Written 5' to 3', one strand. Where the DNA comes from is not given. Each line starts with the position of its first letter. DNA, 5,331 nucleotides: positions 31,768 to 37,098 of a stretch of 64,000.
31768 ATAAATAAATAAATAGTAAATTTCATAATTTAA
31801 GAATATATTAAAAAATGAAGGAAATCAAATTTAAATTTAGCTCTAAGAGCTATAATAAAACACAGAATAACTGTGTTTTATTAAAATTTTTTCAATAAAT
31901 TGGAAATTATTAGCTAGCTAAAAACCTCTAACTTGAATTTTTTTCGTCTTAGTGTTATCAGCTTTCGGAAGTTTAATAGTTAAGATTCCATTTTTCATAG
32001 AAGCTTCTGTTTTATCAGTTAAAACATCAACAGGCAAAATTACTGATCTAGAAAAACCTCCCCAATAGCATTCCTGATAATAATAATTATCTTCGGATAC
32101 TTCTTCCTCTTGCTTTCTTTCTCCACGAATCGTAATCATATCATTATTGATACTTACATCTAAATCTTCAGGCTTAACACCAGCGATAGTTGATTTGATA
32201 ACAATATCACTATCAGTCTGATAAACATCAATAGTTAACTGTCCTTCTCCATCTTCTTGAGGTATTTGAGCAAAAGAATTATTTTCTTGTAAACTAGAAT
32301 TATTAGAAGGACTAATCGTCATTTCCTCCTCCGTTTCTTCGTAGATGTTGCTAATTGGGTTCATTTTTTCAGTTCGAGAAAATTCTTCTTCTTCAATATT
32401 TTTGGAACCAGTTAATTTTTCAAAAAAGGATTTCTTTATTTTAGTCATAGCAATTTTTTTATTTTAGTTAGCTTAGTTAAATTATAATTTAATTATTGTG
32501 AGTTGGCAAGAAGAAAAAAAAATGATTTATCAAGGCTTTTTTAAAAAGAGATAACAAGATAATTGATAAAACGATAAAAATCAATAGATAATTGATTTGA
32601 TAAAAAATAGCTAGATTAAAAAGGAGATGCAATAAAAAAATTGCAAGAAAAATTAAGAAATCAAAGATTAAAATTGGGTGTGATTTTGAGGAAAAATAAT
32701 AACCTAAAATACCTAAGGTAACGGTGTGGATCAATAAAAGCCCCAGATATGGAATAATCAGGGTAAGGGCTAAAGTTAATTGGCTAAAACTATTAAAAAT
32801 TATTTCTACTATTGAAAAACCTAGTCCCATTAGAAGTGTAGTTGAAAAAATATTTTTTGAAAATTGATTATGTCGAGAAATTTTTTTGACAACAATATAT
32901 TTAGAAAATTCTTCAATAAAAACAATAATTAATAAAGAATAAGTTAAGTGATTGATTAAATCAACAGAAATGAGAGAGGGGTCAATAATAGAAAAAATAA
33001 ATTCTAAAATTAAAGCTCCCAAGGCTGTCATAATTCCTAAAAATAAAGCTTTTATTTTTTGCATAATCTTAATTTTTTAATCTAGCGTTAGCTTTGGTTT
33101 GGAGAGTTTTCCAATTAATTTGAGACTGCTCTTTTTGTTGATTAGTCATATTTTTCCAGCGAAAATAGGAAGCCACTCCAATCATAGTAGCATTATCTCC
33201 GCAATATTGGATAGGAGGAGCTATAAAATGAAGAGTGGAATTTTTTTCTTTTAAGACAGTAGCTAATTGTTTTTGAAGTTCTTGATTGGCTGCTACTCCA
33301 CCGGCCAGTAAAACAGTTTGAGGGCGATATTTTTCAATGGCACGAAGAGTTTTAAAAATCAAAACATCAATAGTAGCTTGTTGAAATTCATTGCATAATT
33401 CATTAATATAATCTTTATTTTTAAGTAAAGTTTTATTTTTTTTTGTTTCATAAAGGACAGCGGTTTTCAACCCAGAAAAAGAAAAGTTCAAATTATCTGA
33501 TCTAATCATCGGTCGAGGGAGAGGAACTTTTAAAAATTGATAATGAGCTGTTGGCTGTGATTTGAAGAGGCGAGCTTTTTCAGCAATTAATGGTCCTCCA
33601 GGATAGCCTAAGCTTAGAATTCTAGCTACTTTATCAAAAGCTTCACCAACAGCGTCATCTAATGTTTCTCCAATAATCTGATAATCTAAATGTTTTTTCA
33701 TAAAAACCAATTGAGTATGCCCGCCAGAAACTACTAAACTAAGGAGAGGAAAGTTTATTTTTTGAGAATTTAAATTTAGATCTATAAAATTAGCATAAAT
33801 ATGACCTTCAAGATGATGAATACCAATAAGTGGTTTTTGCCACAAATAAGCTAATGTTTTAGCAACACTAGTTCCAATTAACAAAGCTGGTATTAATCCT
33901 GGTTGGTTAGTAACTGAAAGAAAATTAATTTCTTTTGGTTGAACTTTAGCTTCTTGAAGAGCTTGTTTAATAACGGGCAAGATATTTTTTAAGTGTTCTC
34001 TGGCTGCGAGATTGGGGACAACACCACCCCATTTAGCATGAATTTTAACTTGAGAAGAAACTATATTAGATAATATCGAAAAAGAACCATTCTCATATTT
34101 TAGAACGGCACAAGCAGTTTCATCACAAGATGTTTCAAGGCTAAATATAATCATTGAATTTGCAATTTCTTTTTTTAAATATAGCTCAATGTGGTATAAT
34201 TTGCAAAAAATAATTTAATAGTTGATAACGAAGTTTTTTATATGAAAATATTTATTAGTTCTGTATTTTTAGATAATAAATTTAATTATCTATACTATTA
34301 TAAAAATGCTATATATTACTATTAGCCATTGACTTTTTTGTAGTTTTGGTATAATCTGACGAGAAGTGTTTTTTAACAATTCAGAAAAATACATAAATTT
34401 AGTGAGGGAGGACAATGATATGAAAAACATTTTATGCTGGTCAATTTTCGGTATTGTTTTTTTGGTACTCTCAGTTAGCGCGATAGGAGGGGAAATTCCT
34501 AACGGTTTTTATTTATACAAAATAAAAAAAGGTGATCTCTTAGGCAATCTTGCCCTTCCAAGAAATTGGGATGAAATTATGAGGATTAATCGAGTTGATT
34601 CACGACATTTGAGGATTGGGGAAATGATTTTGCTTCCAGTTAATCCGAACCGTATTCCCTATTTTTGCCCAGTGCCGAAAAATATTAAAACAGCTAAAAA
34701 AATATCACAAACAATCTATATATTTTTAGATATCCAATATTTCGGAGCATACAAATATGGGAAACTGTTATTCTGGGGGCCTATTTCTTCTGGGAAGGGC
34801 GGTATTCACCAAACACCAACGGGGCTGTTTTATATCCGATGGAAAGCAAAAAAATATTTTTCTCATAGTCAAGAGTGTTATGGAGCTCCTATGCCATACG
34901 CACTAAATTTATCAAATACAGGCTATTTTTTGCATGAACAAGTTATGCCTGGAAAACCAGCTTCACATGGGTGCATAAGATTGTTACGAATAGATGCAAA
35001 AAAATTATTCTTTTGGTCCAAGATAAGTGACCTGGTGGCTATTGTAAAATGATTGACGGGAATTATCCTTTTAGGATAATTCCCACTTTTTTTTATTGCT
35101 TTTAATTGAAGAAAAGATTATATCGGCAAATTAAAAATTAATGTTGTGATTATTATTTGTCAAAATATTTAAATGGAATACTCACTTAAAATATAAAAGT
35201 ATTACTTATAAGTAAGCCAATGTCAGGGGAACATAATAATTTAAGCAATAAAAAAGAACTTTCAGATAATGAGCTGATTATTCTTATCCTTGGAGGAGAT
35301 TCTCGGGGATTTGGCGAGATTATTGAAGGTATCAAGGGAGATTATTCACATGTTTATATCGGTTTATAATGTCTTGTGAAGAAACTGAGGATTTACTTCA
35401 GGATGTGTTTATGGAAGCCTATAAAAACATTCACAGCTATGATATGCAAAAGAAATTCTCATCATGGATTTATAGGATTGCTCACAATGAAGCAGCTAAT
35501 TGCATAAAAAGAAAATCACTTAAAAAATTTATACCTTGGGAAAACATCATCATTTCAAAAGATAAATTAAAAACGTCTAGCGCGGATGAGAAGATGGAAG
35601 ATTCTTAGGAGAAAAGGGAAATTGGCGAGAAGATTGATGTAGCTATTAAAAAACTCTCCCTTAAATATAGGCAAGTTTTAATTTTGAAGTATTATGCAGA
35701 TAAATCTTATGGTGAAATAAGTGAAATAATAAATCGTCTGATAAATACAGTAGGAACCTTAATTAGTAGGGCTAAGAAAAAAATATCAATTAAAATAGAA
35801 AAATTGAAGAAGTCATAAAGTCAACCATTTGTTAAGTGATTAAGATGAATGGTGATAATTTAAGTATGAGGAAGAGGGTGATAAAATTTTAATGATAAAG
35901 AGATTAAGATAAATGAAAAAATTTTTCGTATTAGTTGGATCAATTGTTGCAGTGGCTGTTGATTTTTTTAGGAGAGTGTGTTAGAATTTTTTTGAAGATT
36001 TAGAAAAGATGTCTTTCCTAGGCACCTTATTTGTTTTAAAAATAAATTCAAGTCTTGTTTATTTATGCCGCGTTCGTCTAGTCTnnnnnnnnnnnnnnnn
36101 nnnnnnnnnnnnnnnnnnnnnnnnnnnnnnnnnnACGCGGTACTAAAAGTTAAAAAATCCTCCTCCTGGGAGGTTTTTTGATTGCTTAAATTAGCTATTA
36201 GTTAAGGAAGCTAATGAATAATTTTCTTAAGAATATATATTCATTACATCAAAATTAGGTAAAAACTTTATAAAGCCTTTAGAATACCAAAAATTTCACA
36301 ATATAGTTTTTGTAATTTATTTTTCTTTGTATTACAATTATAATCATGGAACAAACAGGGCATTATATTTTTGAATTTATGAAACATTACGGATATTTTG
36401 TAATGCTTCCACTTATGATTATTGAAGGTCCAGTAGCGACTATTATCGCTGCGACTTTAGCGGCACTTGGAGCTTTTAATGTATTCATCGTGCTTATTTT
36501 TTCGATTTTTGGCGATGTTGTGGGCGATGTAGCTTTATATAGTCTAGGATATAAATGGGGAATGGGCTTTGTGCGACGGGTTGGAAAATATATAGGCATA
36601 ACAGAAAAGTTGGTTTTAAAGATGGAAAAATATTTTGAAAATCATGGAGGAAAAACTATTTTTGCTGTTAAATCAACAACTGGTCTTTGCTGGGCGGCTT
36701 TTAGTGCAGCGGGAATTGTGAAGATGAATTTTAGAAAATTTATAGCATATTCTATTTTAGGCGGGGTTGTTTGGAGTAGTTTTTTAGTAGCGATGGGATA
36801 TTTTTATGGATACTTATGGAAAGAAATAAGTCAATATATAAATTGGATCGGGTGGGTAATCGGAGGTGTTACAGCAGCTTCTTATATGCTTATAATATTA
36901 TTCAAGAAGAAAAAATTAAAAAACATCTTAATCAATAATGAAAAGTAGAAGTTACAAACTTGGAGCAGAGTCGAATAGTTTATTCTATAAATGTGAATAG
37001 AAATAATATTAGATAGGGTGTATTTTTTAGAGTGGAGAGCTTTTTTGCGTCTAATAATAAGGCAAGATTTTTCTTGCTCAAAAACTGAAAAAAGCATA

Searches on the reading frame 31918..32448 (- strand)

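Call 9: search_protein_families(library=pfam, proteins=[window:31918-32448:-], max_evalue=0.0001)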
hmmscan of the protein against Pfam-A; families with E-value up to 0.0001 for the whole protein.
window:31918-32448:- (176 aa): 2 families
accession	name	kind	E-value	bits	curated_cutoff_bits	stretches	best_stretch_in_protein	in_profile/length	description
PF00011.27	HSP20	-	1.5e-20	73.7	20.8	1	76-173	3-101/102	Hsp20/alpha crystallin family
PF17886.7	ArsA_HSP20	-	4.8e-06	26.5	22.5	1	81-159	3-62/63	HSP20-like domain found in ArsA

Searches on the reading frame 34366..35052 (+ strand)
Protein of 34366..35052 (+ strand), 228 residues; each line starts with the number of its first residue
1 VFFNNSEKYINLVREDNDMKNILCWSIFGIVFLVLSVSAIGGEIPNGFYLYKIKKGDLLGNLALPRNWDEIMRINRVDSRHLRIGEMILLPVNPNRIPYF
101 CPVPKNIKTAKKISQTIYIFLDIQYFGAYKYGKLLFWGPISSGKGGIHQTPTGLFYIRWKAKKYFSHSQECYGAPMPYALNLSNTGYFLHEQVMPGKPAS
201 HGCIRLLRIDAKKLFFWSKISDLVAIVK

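Call 10: search_protein_families(library=pfam, proteins=[window:34366-35052:+], max_evalue=0.0001)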
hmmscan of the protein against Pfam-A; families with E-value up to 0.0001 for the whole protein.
window:34366-35052:+ (228 aa): 1 family
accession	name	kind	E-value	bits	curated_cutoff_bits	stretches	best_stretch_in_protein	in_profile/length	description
PF03734.19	YkuD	-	2.1e-15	58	23.4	1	123-226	10-146/146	L,D-transpeptidase catalytic domain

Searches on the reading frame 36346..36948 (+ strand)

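Call 10: search_protein_families(library=pfam, proteins=[window:36346-36948:+], max_evalue=0.0001)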
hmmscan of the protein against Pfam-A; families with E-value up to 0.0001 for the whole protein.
window:36346-36948:+ (200 aa): 1 family
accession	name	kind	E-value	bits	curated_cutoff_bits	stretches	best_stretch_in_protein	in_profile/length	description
PF09335.16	VTT_dom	-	1e-11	45.8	33.9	1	37-152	6-122/123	VTT domain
